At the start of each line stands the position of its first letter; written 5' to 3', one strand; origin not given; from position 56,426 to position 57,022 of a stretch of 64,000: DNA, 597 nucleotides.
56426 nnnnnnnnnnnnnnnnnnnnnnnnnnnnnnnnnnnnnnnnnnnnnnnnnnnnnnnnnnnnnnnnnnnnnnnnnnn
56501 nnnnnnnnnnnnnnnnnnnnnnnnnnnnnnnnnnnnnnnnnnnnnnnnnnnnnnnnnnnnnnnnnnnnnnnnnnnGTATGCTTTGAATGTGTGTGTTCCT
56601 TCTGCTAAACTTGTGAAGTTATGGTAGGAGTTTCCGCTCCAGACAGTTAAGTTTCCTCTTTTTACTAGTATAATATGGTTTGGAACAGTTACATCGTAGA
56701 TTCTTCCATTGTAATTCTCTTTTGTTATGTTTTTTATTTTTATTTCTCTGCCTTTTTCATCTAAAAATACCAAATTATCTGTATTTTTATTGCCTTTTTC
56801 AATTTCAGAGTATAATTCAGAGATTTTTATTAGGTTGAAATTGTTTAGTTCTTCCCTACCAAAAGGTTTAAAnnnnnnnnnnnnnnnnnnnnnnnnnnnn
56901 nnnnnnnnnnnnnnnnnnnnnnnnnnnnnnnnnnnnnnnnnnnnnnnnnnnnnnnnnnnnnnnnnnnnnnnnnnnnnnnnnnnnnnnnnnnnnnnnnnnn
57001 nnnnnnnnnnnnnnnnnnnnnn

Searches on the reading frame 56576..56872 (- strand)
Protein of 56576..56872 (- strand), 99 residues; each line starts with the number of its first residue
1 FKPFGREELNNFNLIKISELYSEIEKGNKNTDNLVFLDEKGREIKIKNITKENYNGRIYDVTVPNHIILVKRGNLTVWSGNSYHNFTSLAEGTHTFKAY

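Call 27: find_related_loci(query=A2, collection=metagenome_contigs, flank=6000)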
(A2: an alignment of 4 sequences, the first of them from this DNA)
Query A2 (99 aa) in metagenome_contigs; peptide patterns used: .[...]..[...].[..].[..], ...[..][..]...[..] (x = any residue, [..] = any of these).
171 stretches matched a pattern; 60 encode a relative of the query (tblastn E <= 1e-3); 58 distinct loci.
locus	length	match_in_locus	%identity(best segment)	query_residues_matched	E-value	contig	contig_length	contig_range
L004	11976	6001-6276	74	6-99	4e-43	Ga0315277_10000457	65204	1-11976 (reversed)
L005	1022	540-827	51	1-99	8e-31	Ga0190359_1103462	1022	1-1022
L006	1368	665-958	53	1-95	1e-27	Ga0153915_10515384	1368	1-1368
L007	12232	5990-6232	56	2-82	4e-25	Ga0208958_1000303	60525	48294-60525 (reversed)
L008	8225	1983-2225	56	2-82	4e-25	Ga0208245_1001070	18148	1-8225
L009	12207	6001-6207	58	9-77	4e-22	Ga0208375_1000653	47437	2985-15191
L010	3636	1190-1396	57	14-82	7e-22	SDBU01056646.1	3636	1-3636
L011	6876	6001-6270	47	6-99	6e-21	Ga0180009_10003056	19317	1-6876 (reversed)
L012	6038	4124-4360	50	7-92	8e-21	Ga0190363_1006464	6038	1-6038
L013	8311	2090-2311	51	6-83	5e-20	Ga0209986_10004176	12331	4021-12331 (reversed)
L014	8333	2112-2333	51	6-83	5e-20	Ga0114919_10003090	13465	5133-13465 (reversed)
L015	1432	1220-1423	51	1-72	1e-19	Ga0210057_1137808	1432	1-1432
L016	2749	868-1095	48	7-89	5e-19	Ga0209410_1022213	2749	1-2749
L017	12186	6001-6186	52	12-73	6e-19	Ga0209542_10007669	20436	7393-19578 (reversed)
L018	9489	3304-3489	52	12-73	6e-19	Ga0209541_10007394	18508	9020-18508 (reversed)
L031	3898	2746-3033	41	9-99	2e-16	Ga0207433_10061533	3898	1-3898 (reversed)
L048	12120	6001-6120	53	43-82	2e-11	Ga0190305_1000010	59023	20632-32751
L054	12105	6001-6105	54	51-85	3e-9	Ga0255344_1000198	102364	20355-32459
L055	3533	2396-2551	42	32-82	3e-9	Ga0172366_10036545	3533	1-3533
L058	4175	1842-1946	49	51-85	1e-8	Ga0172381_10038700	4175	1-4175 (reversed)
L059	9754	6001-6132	43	49-94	2e-6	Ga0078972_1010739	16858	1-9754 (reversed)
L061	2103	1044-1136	52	53-83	6e-6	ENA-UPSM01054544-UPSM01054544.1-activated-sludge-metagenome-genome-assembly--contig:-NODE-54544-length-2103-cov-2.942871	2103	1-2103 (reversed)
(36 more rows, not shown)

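Call 28: find_related_loci(query=A2, collection=genome_contigs, flank=6000)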
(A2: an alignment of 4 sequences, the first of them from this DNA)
Query A2 (99 aa) in genome_contigs; peptide patterns used: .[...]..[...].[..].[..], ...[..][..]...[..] (x = any residue, [..] = any of these).
103 stretches matched a pattern; 30 encode a relative of the query (tblastn E <= 1e-3); 30 distinct loci.
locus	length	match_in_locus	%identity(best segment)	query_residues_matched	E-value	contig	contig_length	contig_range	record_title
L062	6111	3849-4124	53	8-99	4e-31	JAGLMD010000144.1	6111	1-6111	MAG: Nanoarchaeota archaeon isolate RS_5_44 ROV157_5.bin.44.fa_144, whole genome shotgun sequence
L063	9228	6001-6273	58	8-99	4e-31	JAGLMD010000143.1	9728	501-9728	MAG: Nanoarchaeota archaeon isolate RS_5_44 ROV157_5.bin.44.fa_143, whole genome shotgun sequence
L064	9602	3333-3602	56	6-99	5e-30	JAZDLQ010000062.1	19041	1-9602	MAG: archaeon isolate MEGAHIT-group-0.609 k141_4801559, whole genome shotgun sequence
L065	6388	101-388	49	1-99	2e-27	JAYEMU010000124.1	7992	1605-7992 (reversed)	MAG: Nanoarchaeota archaeon isolate MAG073 MAG073_124, whole genome shotgun sequence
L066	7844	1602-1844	56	2-82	3e-25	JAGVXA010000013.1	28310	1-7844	Candidatus Pacearchaeota archaeon isolate RIFOXYC1_FULL_38_15 rifoxyc1_full_scaffold_561, whole genome shotgun sequence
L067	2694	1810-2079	49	7-99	2e-24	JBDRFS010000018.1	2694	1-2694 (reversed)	MAG: Candidatus Woesearchaeota archaeon isolate MEGAHIT-group-1.384 k141_6269678, whole genome shotgun sequence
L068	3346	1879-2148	49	7-99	3e-23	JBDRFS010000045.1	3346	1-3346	MAG: Candidatus Woesearchaeota archaeon isolate MEGAHIT-group-1.384 k141_10907865, whole genome shotgun sequence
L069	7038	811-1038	53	8-82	7e-23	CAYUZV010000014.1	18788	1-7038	MAG TPA_asm: Candidatus Woesearchaeota archaeon isolate SRP141376_co1_307 genome assembly, contig: NODE_6153_length_1878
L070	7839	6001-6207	58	9-77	2e-22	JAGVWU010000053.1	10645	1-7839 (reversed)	Candidatus Pacearchaeota archaeon isolate RIFOXYC1_FULL_30_12 rifoxyc1_full_scaffold_4419, whole genome shotgun sequence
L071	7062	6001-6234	54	3-82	2e-21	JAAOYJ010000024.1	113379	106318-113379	Candidatus Pacearchaeota archaeon isolate DPANNHV_H1.bin.34 k83_1550836, whole genome shotgun sequence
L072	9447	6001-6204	54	11-82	1e-20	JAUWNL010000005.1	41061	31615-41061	MAG: archaeon isolate CSMAG_2423 CSMAG_2423_k141_329420_length_41061_cov_16.4194, whole genome shotgun sequence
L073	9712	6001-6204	54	12-82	2e-18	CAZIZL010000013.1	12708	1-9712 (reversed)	MAG TPA_asm: Candidatus Woesearchaeota archaeon isolate SRP050083_co2_601 genome assembly, contig: NODE_3717_length_1270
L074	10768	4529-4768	44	2-85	3e-18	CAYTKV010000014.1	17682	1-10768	MAG TPA_asm: Candidatus Woesearchaeota archaeon isolate SRP269290_co3_959 genome assembly, contig: NODE_3392_length_1768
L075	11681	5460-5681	50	12-93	7e-18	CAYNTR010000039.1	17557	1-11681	MAG TPA_asm: uncultured Halobacteria archaeon isolate binchicken_co395_157 genome assembly, contig: NODE_665_length_1755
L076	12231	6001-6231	46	9-90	3e-17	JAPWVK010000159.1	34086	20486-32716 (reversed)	MAG: Methanophagales archaeon isolate SB_Co_68 SB_Co_68_000000000159, whole genome shotgun sequence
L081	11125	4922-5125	46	12-82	1e-15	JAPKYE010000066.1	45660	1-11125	MAG: Methanobacteriota archaeon isolate LacPavin_0920_SED4_MAG_39_12 LacPavin_0920_SED4_scaffold_867706, whole genome sh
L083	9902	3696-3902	47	2-74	4e-15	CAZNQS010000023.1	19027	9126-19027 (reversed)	MAG TPA_asm: Candidatus Woesearchaeota archaeon isolate SRP178908_co1_140 genome assembly, contig: NODE_1834_length_1902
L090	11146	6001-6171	47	35-89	3e-11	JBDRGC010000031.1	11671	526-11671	MAG: Chloroflexota bacterium isolate MEGAHIT-group-1.410 k141_2686813, whole genome shotgun sequence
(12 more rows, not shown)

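Call 36: search_protein_families(library=pfam, proteins=[L007:5323-5739:-, L012:3358-3780:-, L007:5752-5973:-, L067:1146-1349:-, L067:765-1094:-, L081:1615-2061:-, L081:2064-2267:-, L059:4984-6102:+, L061:87-1133:+, L090:5137-6147:+], max_evalue=0.01)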
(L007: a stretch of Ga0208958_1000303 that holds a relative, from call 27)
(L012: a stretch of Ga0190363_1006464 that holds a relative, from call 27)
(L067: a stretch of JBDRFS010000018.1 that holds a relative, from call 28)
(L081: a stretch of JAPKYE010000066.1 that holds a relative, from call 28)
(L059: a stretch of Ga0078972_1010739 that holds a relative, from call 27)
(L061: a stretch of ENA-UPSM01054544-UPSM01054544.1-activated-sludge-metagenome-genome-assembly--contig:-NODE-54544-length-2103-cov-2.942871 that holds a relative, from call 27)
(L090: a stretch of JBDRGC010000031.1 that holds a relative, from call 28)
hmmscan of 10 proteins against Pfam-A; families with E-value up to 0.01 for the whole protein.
L007:5323-5739:- (139 aa): 1 family
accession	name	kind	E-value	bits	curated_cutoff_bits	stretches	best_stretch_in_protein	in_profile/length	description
PF10130.15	PIN_2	-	1.8e-17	64.3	22.4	1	4-116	1-112/133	PIN domain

L012:3358-3780:- (141 aa): 3 families
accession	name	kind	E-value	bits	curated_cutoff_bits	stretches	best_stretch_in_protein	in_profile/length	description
PF10130.15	PIN_2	-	3.6e-15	56.8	22.4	1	4-115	1-111/133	PIN domain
PF16289.11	PIN_12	-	0.00036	21.4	32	1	3-55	1-56/172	PIN domain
PF13470.12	PIN_3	-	0.0011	20.2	27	1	3-68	2-70/115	PIN domain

L007:5752-5973:- (74 aa): 0 families

L067:1146-1349:- (68 aa): 1 family
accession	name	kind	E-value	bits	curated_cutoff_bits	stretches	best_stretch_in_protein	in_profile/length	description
PF10049.14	DUF2283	-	4e-09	36.9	23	1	16-61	3-47/49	Protein of unknown function (DUF2283)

L067:765-1094:- (110 aa): 0 families

L081:1615-2061:- (149 aa): 1 family
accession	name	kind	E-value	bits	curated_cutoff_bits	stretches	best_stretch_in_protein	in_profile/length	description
PF01850.27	PIN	-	3.1e-08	34.7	23.6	1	33-137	17-119/120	PIN domain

L081:2064-2267:- (68 aa): 0 families

L059:4984-6102:+ (373 aa): 2 families
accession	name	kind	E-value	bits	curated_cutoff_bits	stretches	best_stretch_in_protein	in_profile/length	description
PF14890.11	Intein_splicing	-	1.1e-10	42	35.8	1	9-362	7-148/155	Intein splicing domain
PF14528.11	LAGLIDADG_3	-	0.0006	20.5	22.5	0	256-317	12-74/82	LAGLIDADG-like domain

L061:87-1133:+ (349 aa): 1 family
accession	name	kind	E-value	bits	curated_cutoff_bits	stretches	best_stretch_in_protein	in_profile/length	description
PF13403.11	Hint_2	-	0.0069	17.2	28.4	0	1-74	2-86/147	Hint domain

L090:5137-6147:+ (337 aa): 2 families
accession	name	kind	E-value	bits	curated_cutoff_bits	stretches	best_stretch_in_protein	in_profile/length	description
PF14528.11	LAGLIDADG_3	-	1.9e-07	31.7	22.5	1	137-184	7-54/82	LAGLIDADG-like domain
PF13403.11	Hint_2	-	0.00018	22.4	28.4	1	1-77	2-90/147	Hint domain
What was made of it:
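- On Intein (Hint superfamily, class 1 protein-splicing element): The relative L059 scores 42 against 35.8 (call 36).
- Relatives carry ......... endonuclease domains as canonical inteins do, and L059 passes the Pfam Intein_splicing threshold (call 36).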

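Call 73: search_protein_families(library=pfam, proteins=[L048:5047-6117:+, L054:5137-6093:+, L055:1538-2551:+, L058:978-1934:+, L011:91-1053:+, L031:2197-2958:+, L074:4319-4738:+, L083:3453-3905:+], max_evalue=0.01)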
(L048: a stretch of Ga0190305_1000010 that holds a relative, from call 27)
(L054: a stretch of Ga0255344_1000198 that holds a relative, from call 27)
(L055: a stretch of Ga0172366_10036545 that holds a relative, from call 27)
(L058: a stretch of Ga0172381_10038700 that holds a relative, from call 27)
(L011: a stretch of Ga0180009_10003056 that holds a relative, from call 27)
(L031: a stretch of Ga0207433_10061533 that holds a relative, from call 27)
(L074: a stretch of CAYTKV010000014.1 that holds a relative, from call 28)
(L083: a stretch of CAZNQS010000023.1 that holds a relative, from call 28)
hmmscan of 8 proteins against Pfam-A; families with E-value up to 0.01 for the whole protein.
L048:5047-6117:+ (357 aa): 1 family
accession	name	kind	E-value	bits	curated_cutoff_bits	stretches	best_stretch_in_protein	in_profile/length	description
PF14528.11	LAGLIDADG_3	-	3.3e-09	37.3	22.5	1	241-290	5-55/82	LAGLIDADG-like domain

L054:5137-6093:+ (319 aa): 1 family
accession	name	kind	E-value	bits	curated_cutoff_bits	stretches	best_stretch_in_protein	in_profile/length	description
PF14528.11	LAGLIDADG_3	-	6e-16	58.9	22.5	2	216-278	4-72/82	LAGLIDADG-like domain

L055:1538-2551:+ (338 aa): 0 families

L058:978-1934:+ (319 aa): 1 family
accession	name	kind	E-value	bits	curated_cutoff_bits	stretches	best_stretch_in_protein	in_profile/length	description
PF14528.11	LAGLIDADG_3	-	1.8e-14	54.1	22.5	2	216-278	4-72/82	LAGLIDADG-like domain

L011:91-1053:+ (321 aa): 1 family
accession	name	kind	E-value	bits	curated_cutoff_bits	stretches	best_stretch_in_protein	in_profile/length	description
PF14890.11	Intein_splicing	-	1.4e-05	25.4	35.8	1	15-304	7-142/155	Intein splicing domain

L031:2197-2958:+ (254 aa): 0 families

L074:4319-4738:+ (140 aa): 2 families
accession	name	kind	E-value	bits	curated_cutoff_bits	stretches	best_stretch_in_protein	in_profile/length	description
PF14890.11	Intein_splicing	-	0.0034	17.6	35.8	0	8-74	3-71/155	Intein splicing domain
PF22886.1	DUF7021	-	0.0055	17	27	1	26-88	51-108/123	Domain of unknown function (DUF7021)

L083:3453-3905:+ (151 aa): 3 families
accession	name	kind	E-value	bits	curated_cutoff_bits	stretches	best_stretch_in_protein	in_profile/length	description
PF13403.11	Hint_2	-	0.0046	17.8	28.4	1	1-86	2-86/147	Hint domain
PF14890.11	Intein_splicing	-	0.0055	17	35.8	0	11-141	75-142/155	Intein splicing domain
PF16242.11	Pyrid_ox_like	-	0.0056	16.6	28.8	1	27-119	18-110/149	Pyridoxamine 5'-phosphate oxidase like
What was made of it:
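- On Homing-endonuclease-containing intein: The distant relatives L048, L054, L058, L059 and L090 do have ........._3 (calls 36, 73).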
